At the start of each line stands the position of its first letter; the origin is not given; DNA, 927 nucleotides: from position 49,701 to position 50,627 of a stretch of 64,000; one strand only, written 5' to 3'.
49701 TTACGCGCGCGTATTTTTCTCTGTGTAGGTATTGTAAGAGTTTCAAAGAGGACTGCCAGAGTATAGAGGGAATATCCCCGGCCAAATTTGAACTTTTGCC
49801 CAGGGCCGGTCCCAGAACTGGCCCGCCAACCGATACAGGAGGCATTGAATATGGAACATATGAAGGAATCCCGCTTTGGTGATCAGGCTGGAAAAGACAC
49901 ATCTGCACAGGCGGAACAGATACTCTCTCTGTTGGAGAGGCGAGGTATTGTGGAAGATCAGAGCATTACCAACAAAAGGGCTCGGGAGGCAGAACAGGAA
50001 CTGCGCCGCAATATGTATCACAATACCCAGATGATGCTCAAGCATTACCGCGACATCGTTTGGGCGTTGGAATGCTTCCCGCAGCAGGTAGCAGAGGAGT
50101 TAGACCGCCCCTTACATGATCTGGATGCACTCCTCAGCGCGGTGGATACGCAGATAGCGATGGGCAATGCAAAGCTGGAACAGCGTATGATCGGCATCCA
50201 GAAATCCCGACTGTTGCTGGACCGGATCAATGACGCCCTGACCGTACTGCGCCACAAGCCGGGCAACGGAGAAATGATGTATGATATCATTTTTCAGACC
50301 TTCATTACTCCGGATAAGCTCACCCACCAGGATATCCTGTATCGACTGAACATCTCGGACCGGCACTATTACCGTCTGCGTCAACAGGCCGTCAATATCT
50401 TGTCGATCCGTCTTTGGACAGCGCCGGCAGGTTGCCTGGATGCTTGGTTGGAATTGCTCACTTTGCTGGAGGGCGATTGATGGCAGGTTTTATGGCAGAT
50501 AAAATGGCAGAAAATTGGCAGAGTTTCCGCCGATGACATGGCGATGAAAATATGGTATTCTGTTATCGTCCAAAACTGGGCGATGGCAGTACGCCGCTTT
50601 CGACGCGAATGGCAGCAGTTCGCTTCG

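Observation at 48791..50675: Phage-like regulatory head on the conjugation operon: initiator-like wHTH protein, RinA/ArpU-like activator, helically phased TGGCAG repeats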

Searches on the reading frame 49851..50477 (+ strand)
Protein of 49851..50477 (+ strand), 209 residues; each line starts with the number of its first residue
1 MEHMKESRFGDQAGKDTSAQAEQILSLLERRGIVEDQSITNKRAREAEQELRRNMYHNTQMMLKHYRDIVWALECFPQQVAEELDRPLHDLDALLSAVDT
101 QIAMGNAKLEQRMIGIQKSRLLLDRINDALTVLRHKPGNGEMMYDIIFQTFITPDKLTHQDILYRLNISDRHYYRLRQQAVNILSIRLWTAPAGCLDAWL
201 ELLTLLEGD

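Call 3: search_protein_families(library=pfam, proteins=[window:49851-50477:+], max_evalue=0.1)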
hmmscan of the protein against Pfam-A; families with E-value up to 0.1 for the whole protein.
window:49851-50477:+ (209 aa): 2 families
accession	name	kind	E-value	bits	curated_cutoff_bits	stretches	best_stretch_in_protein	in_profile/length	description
PF07374.17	DUF1492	-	0.0018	18.8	21.5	1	155-184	70-99/100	Protein of unknown function (DUF1492)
PF07462.16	MSP1_C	-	0.043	13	29.8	1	41-70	133-161/554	Merozoite surface protein 1 (MSP1) C-terminus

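Call 4: search_protein_families(library=ncbifam, proteins=[window:49851-50477:+], max_evalue=0.1)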
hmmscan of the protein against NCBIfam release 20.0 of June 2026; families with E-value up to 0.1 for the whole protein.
window:49851-50477:+ (209 aa): 2 families
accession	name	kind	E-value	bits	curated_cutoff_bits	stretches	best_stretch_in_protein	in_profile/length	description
TIGR01637.1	phage_arpU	subfamily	0.015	15.5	43.1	1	145-182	87-124/136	ArpU family phage packaging/lysis transcriptional regulator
NF045770.1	MPN403_MG284_C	domain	0.072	13.1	37.3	0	152-182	20-51/57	MG284/MPN403 family protein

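Call 5: search_protein_families(library=phrogs, proteins=[window:49851-50477:+], max_evalue=0.1)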
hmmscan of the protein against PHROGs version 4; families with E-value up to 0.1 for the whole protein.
window:49851-50477:+ (209 aa): 5 families
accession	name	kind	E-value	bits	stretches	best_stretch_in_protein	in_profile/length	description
phrog_1558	-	unknown function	9.1e-14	52.7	1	22-189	7-169/178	-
phrog_36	-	transcription regulation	0.00011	22.9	1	144-188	145-187/220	transcriptional regulator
phrog_248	-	transcription regulation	0.00058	21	1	109-183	66-132/161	transcriptional activator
phrog_79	-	transcription regulation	0.054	14.2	0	54-187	7-136/156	anti-termination protein Q-like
phrog_6301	-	unknown function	0.066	14.1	0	79-107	10-38/71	-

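Call 13: find_homologous_proteins(query=window:49851-50477:+)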
Query window:49851-50477:+ (209 aa): 1400 proteins with E <= 0.001 among 1703 candidates; the best 120 are listed.
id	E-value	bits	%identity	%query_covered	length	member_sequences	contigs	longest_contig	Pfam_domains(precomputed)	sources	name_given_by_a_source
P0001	2.2e-133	460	100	100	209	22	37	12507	-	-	-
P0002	4.5e-133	459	100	100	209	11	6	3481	-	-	-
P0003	1.2e-132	458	100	100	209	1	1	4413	-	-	-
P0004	6.9e-132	455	99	100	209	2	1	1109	-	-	-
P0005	7.9e-132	455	99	100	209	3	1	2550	-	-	-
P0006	4.9e-131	452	98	100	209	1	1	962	-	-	-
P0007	1.1e-126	438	94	100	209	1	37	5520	-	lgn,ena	-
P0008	2.1e-125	434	93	100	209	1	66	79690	-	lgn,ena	-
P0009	6.5e-120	416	90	100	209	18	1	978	-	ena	-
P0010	7.8e-120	416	90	100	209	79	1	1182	-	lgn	-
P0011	1.9e-115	402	85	100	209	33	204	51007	-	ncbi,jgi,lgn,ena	jgi:hypothetical protein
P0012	6.8e-115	400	85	100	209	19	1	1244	-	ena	-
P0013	1.3e-114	399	85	100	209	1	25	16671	-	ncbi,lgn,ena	-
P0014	2.2e-112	391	84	100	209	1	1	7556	-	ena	-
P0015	9.1e-112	390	83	95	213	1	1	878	-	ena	-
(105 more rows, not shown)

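Call 15: find_related_loci(query=A1, collection=genome_contigs, flank=4000)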
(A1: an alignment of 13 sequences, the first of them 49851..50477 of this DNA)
Query A1 (209 aa) in genome_contigs; peptide patterns used: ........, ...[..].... (x = any residue, [..] = any of these).
58 stretches matched a pattern; 30 encode a relative of the query (tblastn E <= 1e-3); 30 distinct loci.
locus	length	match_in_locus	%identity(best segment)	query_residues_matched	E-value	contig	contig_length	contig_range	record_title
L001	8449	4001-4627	89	1-209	5e-129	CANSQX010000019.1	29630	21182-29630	MAG TPA_asm: uncultured Flavonifractor sp. isolate SRR15634010_bin.9_metawrap_v1.3_MAG genome assembly, contig: NODE.493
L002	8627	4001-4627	89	1-209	3e-129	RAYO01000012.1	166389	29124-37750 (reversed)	Bacterium 1xD42-67 strain 1xD42-67 Scaffold5_1, whole genome shotgun sequence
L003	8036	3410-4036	88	1-209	1e-125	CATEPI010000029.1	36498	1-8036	MAG: uncultured Eubacteriales bacterium isolate extra-SRR8443403.13_1677803172 genome assembly, contig: NODE_323_length_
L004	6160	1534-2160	83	1-209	9e-119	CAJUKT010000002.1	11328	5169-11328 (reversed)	MAG TPA_asm: uncultured Oscillospiraceae bacterium isolate MGBC159253 genome assembly, contig: MGBC159253.2, whole genom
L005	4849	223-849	82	1-209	9e-118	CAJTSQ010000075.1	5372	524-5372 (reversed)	MAG TPA_asm: uncultured Oscillospiraceae bacterium isolate MGBC105408 genome assembly, contig: MGBC105408.75, whole geno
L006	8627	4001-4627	80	1-209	4e-116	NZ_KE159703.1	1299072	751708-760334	Oscillibacter sp. 1-3 acPPL-supercont1.1, whole genome shotgun sequence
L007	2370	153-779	80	1-209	9e-122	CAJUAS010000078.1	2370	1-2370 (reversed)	MAG TPA_asm: uncultured Oscillospiraceae bacterium isolate MGBC124762 genome assembly, contig: MGBC124762.78, whole geno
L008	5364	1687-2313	80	1-209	4e-116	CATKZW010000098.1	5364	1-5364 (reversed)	MAG TPA_asm: uncultured Oscillospiraceae bacterium isolate MGG06991_1680015451 genome assembly, contig: ERR3199583_9786,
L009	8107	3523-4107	85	1-195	1e-115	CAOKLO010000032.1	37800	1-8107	MAG TPA_asm: uncultured bacterium isolate SRR15604596_bin.20_metawrap_v1.3_MAG genome assembly, contig: NODE.1640_length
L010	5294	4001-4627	80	1-209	4e-115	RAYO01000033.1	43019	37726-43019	Bacterium 1xD42-67 strain 1xD42-67 Scaffold24_1, whole genome shotgun sequence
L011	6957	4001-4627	79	1-209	1e-114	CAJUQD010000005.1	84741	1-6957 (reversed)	MAG TPA_asm: uncultured Oscillospiraceae bacterium isolate MGBC152423 genome assembly, contig: MGBC152423.5, whole genom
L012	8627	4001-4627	79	1-209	4e-114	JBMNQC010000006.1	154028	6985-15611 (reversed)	MAG: Candidatus Heteroscillospira sp. isolate SBF912SR2HQ0082 scaffold_334_c1, whole genome shotgun sequence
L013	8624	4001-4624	77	1-208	4e-112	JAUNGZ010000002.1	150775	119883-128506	MAG: Eubacteriales bacterium isolate S27M_St_5 NODE_36_length_150775_cov_11.567178, whole genome shotgun sequence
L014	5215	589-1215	78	1-209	2e-111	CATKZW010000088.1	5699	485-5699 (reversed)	MAG TPA_asm: uncultured Oscillospiraceae bacterium isolate MGG06991_1680015451 genome assembly, contig: ERR3199583_9079,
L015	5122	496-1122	74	1-209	3e-107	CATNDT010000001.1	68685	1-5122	MAG TPA_asm: uncultured Oscillibacter sp. isolate MGG18533_1680015498 genome assembly, contig: ERR675667_85, whole genom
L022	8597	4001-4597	75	1-199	2e-102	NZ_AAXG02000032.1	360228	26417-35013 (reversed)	Pseudoflavonifractor capillosus ATCC 29799 B_capillosus-2.0.1_Cont278, whole genome shotgun sequence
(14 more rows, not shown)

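Call 33: search_solved_structures(query=A3, max_evalue=10, show_alignments=2)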
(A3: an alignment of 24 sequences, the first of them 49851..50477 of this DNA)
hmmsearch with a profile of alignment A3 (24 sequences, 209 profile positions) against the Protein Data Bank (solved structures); distinct sequences matched with E-value up to 10: 4.
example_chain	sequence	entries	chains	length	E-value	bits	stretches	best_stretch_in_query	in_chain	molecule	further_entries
6zbc_C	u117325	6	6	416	0.011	18.4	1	22-91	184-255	Merozoite surface protein-1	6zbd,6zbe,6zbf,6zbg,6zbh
6zbj_B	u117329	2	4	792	0.023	17.4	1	22-90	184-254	Merozoite surface protein-1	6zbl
5ay7_A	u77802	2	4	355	0.39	13.4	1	48-82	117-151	xylanase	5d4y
1jhe_A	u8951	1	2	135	1.3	11.6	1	98-138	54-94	LEXA REPRESSOR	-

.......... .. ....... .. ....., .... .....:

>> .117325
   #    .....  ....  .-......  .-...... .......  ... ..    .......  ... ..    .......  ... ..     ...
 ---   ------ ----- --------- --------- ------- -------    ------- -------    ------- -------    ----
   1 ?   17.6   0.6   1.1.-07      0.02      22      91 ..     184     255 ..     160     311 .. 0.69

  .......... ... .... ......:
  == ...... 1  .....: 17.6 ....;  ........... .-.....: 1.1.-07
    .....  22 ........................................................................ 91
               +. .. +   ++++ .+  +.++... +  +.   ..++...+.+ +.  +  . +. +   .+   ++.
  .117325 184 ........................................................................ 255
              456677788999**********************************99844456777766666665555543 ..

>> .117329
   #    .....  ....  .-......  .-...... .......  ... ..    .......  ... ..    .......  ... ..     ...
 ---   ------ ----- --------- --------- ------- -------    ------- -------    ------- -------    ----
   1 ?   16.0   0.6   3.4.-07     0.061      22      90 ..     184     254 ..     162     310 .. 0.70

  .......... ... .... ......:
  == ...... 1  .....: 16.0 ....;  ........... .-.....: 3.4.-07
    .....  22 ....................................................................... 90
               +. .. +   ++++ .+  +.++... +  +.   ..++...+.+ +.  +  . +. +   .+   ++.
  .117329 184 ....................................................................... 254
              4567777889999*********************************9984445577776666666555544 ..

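Call 43: predict_structure(alignment_id=A3)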
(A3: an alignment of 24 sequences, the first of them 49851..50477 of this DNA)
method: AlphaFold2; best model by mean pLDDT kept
length: 209 residues; sequences in the alignment: 24
mean_pLDDT: 66.4   pTM: 0.51
mean pLDDT of the five models: 66.4, 64.7, 64.3, 58.8, 58.4
residues with pLDDT >= 90: 0; 70-90: 97; 50-70: 80; < 50: 32
segments of 3 or more residues with pLDDT < 50: 1-15, 54-63, 78-81
pLDDT, mean of each block of 10 residues (from residue 1): 34 51 61 61 67 45 50 52 65 79 80 78 77 82 80 69 86 84 69 66 56
secondary structure, 60 per line:
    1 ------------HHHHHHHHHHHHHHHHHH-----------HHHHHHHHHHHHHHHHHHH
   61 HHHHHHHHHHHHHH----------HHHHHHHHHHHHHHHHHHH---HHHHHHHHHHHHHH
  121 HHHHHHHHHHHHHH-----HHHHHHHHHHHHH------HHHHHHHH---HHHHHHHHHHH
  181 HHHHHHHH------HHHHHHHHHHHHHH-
elements in order: H13-30 H42-74 H85-103 H107-134 H140-152 H159-166 H170-188 H195-208

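Call 47: fold_search(model_id=the predicted structure, library=pdb)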
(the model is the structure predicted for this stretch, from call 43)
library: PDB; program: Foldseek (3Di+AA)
matches with E <= 10: 249; with E <= 0.001: 0
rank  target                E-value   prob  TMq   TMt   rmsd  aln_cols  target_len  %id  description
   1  4avm                  4.2e-01  0.13  0.17  0.16  21.7       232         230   12  Crystal structure of the N-BAR domain of human bridging integrator 2. (released 2012-06-20)
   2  8to0_C                4.9e-01  0.35  0.26  0.31  23.7       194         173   15  48-nm repeating structure of doublets from mouse sperm flagella (released 2023-11-01)
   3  7ung_B0               4.9e-01  0.16  0.19  0.20  25.0       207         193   15  48-nm repeat of the human respiratory doublet microtubule (released 2022-10-05)
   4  6z0c_A                9.6e-01  0.09  0.15  0.16  22.6       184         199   11  Structure of in silico modelled artificial Maquette-3 protein (released 2021-03-17)
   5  9bif_F                1.0e+00  0.16  0.21  0.26  14.9       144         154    9  Fab B11-OspCA complex (released 2024-11-20)
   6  2z0o                  1.1e+00  0.07  0.15  0.10  20.8       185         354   12  Crystal structure of APPL1-BAR-PH domain (released 2008-05-13)
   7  6z0c_C                1.1e+00  0.08  0.15  0.16  22.6       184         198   11  Structure of in silico modelled artificial Maquette-3 protein (released 2021-03-17)
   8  9cpc_3H               1.2e+00  0.25  0.31  0.23  23.8       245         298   12  Atomic model of porcine brain ventricles cilia doublet microtubule (48-nm periodicity) (released 2024-10-23)
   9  7uj6_B                1.3e+00  0.14  0.21  0.26  15.1       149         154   10  Outer Surface Protein C Type K (released 2023-04-05)
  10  9bif_A                1.3e+00  0.13  0.21  0.26  13.0       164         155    7  Fab B11-OspCA complex (released 2024-11-20)
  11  3s84_B                1.4e+00  0.12  0.21  0.19  21.3       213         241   14  Dimeric apoA-IV (released 2012-05-16)
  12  8s2p_AAA              1.4e+00  0.10  0.16  0.17  13.4       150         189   10  Crystal structure of Borrelia burgdorferi paralogous family 12 outer surface protein BBH37 (space group p21) (released 2025-03-05)
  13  9bif_B                1.5e+00  0.10  0.19  0.23  16.2       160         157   12  Fab B11-OspCA complex (released 2024-11-20)
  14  2vjr_B                1.5e+00  0.09  0.18  0.21  15.3       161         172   17  The structure of phycocyanin from Gloeobacter violaceus (released 2008-03-25)
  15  8to0_Aa               1.5e+00  0.07  0.15  0.12  31.8       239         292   12  48-nm repeating structure of doublets from mouse sperm flagella (released 2023-11-01)
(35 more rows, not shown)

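Call 48: search_dna_similar(query=window:49851-50477:+, collection=phages, mode=protein, max_evalue=0.01, max_rows=20)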
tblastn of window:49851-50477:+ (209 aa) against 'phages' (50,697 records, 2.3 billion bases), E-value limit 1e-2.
Records with a match: 4; places in all: 4; records where one place covers at least 80% of the query: 1.
Best place of each record, by identity: <60% 4.
By first word of the organism name: Bacteriophage 4.
By host as written in the record: - 4.
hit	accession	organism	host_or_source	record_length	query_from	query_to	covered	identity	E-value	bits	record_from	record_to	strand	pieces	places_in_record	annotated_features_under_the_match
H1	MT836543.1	Bacteriophage sp.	human fecal samples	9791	18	199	87%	57.1%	1e-70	238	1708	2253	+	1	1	record has no annotation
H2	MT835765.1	Bacteriophage sp.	human fecal samples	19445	56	189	64%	28.9%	5e-10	64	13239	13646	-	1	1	record has no annotation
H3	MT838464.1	Bacteriophage sp.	human fecal samples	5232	56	189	64%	25.7%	1e-7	57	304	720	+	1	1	record has no annotation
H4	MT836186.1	Bacteriophage sp.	human fecal samples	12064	55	189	65%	21.2%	1e-3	45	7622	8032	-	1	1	record has no annotation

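Call 49: search_dna_similar(query=window:49851-50477:+, collection=plasmids, mode=protein, max_evalue=0.01, max_rows=20)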
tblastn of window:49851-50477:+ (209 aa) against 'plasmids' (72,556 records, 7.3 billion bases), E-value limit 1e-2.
Records with a match: 3; places in all: 4; records where one place covers at least 80% of the query: 1.
Best place of each record, by identity: <60% 3.
By first word of the organism name: Subdoligranulum 2; Vescimonas 1.
By predicted mobility (MOB-suite, as given by PLSDB): non-mobilizable 3.
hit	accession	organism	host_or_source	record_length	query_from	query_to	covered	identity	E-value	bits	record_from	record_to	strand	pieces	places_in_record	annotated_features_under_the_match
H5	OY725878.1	Subdoligranulum variabile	-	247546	13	189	85%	30.6%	9e-13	73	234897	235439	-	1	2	record has no annotation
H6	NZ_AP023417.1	Vescimonas fastidiosa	Homo sapiens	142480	40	189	72%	29.7%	1e-8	61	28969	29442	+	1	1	hypothetical protein | helix-turn-helix domain-containing protein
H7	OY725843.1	Subdoligranulum variabile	-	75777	56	189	64%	26.4%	9e-8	59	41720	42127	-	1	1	record has no annotation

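Call 50: get_annotated_region(hit=H6, flank=6000)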
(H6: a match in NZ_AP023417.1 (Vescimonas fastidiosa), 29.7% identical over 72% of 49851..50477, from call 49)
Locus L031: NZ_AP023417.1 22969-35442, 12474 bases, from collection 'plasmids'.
description: Vescimonas fastidiosa strain MM35 plasmid pMM35_02
organism: Vescimonas fastidiosa (NCBI taxid 2714353)
taxonomy: Bacteria; Bacillota; Clostridia; Eubacteriales; Oscillospiraceae; Vescimonas; Vescimonas fastidiosa
host: -; source: Homo sapiens; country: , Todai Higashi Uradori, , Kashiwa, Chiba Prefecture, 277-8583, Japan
typing (MOB-suite, as given by PLSDB): non-mobilizable
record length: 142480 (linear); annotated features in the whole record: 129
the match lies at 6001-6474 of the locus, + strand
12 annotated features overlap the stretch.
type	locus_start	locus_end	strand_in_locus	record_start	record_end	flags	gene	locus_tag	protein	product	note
CDS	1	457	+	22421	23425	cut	-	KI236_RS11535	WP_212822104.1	ornithine cyclodeaminase family protein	-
CDS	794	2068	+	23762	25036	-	-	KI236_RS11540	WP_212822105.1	adenylosuccinate synthase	GO:0006164 - purine nucleotide biosynthetic process [Evidence IEA]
CDS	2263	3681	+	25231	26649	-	purB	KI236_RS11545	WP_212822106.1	adenylosuccinate lyase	GO:0009152 - purine ribonucleotide biosynthetic process [Evidence IEA]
CDS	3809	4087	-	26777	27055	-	-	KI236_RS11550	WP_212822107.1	hypothetical protein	-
CDS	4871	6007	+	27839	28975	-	-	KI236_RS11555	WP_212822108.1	helix-turn-helix domain-containing protein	-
CDS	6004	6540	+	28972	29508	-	-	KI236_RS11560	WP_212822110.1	hypothetical protein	-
CDS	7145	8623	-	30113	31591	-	-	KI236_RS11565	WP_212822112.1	hypothetical protein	-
CDS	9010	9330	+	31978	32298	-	-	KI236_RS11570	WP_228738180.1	fimbrial protein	-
CDS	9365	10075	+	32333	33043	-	-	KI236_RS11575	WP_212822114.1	hypothetical protein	-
CDS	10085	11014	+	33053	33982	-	-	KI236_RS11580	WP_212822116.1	hypothetical protein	-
CDS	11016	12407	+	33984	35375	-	-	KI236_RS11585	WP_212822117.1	C39 family peptidase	-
CDS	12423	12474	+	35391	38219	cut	-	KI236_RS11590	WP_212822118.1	PrgI family protein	-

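Call 56: search_protein_families(library=pfam, alignment_id=A3, max_evalue=0.05)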
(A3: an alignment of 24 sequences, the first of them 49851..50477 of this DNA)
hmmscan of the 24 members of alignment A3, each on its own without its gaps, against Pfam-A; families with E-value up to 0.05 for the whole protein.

A. member 1, window:49851-50477:+ (209 aa): 2 families
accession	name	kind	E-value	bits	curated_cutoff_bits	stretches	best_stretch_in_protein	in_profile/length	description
PF07374.17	DUF1492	-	0.0018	18.8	21.5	1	155-184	70-99/100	Protein of unknown function (DUF1492)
PF07462.16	MSP1_C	-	0.043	13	29.8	0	41-70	133-161/554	Merozoite surface protein 1 (MSP1) C-terminus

B. families by the number of members that match (of 24 scanned): 5 families
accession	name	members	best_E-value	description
PF07374.17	DUF1492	16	0.0018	Protein of unknown function (DUF1492)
PF07462.16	MSP1_C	5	0.016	Merozoite surface protein 1 (MSP1) C-terminus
PF04513.17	Baculo_PEP_C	3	0.014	Baculovirus polyhedron envelope protein, PEP, C terminus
PF05235.19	CHAD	1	0.034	CHAD domain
PF12840.13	HTH_20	1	0.035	Helix-turn-helix domain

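Call 64: search_protein_families(library=phrogs, proteins=[L022:317-865:-, L031:6004-6537:+, L022:885-2063:-, L031:4871-6004:+], max_evalue=0.01)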
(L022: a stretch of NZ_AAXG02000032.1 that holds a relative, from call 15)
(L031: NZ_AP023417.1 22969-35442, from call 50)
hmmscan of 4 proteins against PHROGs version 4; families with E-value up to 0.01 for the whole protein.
L022:317-865:- (183 aa): 2 families
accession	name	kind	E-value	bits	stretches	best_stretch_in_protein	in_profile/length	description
phrog_1558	-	unknown function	4.6e-11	43.9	1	10-159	36-172/178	-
phrog_36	-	transcription regulation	0.0013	19.4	1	121-179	158-211/220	transcriptional regulator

L031:6004-6537:+ (178 aa): 1 family
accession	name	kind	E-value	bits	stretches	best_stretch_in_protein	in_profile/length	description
phrog_1558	-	unknown function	1.1e-08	36.1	1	2-161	27-173/178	-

L022:885-2063:- (393 aa): 2 families
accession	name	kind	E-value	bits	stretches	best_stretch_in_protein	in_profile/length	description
phrog_7498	-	DNA, RNA and nucleotide metabolism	0.0024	18.1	0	209-269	53-111/296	DnaD-like helicase loader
phrog_8102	-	DNA, RNA and nucleotide metabolism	0.0099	16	0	204-324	50-170/337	replication initiation protein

L031:4871-6004:+ (378 aa): 2 families
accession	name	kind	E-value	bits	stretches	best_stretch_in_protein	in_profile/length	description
phrog_270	-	DNA, RNA and nucleotide metabolism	0.00062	20.2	0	198-237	68-107/383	replication initiation protein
phrog_7498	-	DNA, RNA and nucleotide metabolism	0.0014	18.9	0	38-106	24-88/296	DnaD-like helicase loader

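Call 81: search_protein_families(library=pfam, proteins=[L022:317-865:-, L031:6004-6537:+], max_evalue=0.1)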
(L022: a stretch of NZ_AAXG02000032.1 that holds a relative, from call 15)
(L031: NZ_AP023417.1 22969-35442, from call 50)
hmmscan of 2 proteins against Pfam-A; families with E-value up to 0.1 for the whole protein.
L022:317-865:- (183 aa): 0 families

L031:6004-6537:+ (178 aa): 2 families
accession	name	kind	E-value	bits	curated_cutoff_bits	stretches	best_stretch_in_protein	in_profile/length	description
PF25151.1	TPR_Trm732_C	-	0.026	14.8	27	1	84-156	49-125/159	Trm732, C-terminal TPR repeats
PF18489.6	Alpha_Helical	-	0.053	14.1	32.4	1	104-135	47-77/127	Alpha helical domain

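Call 87: fold_search(model_id=the predicted structure, library=viral)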
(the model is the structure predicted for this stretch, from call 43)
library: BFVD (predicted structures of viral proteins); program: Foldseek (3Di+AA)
matches with E <= 10: 422; with E <= 0.001: 0
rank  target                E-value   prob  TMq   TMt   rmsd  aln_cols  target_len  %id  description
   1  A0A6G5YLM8            2.5e-02  0.99  0.31  0.36  14.3       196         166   15  (no name in the UniProt tables at hand)
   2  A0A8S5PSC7            3.1e-02  0.99  0.28  0.39   7.1       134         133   13  ECF sigma factor [Myoviridae sp. ctHfT6]
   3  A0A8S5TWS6            5.9e-02  0.99  0.32  0.45   6.5       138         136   13  Transcriptional activator [Myoviridae sp. ctXho31]
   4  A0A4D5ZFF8            8.5e-02  0.99  0.38  0.38   9.2       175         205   12  (no name in the UniProt tables at hand)
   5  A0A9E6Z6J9            8.5e-02  0.99  0.38  0.55   6.1       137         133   15  (no name in the UniProt tables at hand)
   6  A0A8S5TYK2            1.0e-01  0.99  0.39  0.50   7.3       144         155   10  Uncharacterized protein [Siphoviridae sp. ctDsE1]
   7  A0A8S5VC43            1.1e-01  0.98  0.28  0.45  13.1       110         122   11  Uncharacterized protein [Siphoviridae sp. ctKsH2]
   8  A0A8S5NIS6            1.2e-01  0.99  0.37  0.49   8.3       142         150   14  Uncharacterized protein [Siphoviridae sp. cttpk5]
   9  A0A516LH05            1.3e-01  0.96  0.28  0.41  11.7       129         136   12  (no name in the UniProt tables at hand)
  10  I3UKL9                1.4e-01  0.75  0.22  0.26  17.8       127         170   13  (no name in the UniProt tables at hand)
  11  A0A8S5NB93            1.6e-01  0.99  0.30  0.32   3.4        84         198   12  Transcriptional regulator [Siphoviridae sp. ct1mp9]
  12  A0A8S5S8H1            1.6e-01  0.94  0.29  0.41   9.2       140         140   14  DUF1492 domain-containing protein [Siphoviridae sp. ctb3910]
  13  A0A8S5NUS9            1.6e-01  0.93  0.31  0.44  11.4       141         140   17  Uncharacterized protein [Myoviridae sp. ct1CM14]
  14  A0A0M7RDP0            1.9e-01  0.99  0.31  0.46   2.6        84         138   15  (no name in the UniProt tables at hand)
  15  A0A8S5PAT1            1.9e-01  0.89  0.23  0.20   8.4       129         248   14  ECF sigma factor [Siphoviridae sp. ctPat53]
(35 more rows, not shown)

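Call 93: search_protein_families(library=pfam, proteins=[L022:885-2063:-, L031:4871-6004:+, L013:2947-4029:+], max_evalue=1)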
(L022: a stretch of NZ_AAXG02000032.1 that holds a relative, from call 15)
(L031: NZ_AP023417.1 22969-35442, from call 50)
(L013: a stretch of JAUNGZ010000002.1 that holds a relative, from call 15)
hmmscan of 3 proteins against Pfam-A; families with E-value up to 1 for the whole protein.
L022:885-2063:- (393 aa): 15 families
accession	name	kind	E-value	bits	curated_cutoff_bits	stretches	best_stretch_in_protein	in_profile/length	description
PF12802.13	MarR_2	-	5.6e-06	26.9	27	1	208-242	17-50/61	MarR family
PF13545.12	HTH_Crp_2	-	8e-05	23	27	1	213-243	23-53/70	Crp-like helix-turn-helix domain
PF09339.16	HTH_IclR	-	0.00019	21.6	22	1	210-242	17-48/52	IclR helix-turn-helix domain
PF13730.12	HTH_36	-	0.00019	21.6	25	1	205-242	18-55/55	Helix-turn-helix domain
PF13412.12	HTH_24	-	0.0008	19.4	21.9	1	210-239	15-44/48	Winged helix-turn-helix DNA-binding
PF01047.28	MarR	-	0.006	16.9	24.6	1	214-238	19-43/59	MarR family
PF13613.12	HTH_Tnp_4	-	0.016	15.2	27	1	213-236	20-43/53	Helix-turn-helix of DDE superfamily endonuclease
PF13404.12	HTH_AsnC-type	-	0.017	15.4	27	1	213-236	18-41/42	AsnC-type helix-turn-helix domain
PF25213.1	HVO_A0261_N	-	0.025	14.9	35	1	215-238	27-50/86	HVO_A0261 N-terminal domain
PF13384.12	HTH_23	-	0.037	14.3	24.6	1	214-235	19-40/50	Homeodomain-like domain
PF01325.25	Fe_dep_repress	-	0.051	14.2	26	0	209-242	19-52/60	Iron dependent repressor, N-terminal DNA binding domain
PF08279.18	HTH_11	-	0.055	13.8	25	1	209-238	13-41/55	HTH domain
PF00325.26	Crp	-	0.056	13.6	21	1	217-236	7-26/32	Bacterial regulatory proteins, crp family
PF24034.1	DUF7343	-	0.1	12.9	27.6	0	109-132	38-61/62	Domain of unknown function (DUF7343)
PF02082.26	Rrf2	-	0.2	12.3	30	1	209-253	20-62/132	Iron-dependent Transcriptional regulator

L031:4871-6004:+ (378 aa): 15 families
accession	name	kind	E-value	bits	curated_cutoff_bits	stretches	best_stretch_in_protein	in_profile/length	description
PF12802.13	MarR_2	-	1.7e-06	28.5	27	1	192-231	18-54/61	MarR family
PF01325.25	Fe_dep_repress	-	3.4e-05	24.4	26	1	197-228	22-53/60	Iron dependent repressor, N-terminal DNA binding domain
PF09339.16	HTH_IclR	-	8.2e-05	22.7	22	1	199-228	20-49/52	IclR helix-turn-helix domain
PF13730.12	HTH_36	-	0.00045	20.4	25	1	192-227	21-55/55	Helix-turn-helix domain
PF13412.12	HTH_24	-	0.00076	19.4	21.9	1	198-227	18-47/48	Winged helix-turn-helix DNA-binding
PF13545.12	HTH_Crp_2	-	0.001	19.4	27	1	198-228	23-53/70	Crp-like helix-turn-helix domain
PF01047.28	MarR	-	0.0017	18.6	24.6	1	200-227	20-47/59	MarR family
PF13613.12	HTH_Tnp_4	-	0.0023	17.9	27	1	198-223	20-45/53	Helix-turn-helix of DDE superfamily endonuclease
PF25213.1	HVO_A0261_N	-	0.0098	16.2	35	1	201-228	28-55/86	HVO_A0261 N-terminal domain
PF00356.27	LacI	-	0.011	15.9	27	0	202-219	4-21/46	Bacterial regulatory proteins, lacI family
PF13384.12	HTH_23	-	0.028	14.7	24.6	1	199-226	19-46/50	Homeodomain-like domain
PF24033.1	DUF7342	-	0.08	13.4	31.6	1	202-257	22-75/150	Family of unknown function (DUF7342)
PF08279.18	HTH_11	-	0.08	13.3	25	1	198-226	16-44/55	HTH domain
PF01978.25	TrmB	-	0.11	12.8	25.6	0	201-228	26-53/68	Sugar-specific transcriptional regulator TrmB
PF04967.18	HTH_10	-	0.18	12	23.1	0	198-221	24-47/53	HTH DNA binding domain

L013:2947-4029:+ (361 aa): 0 families
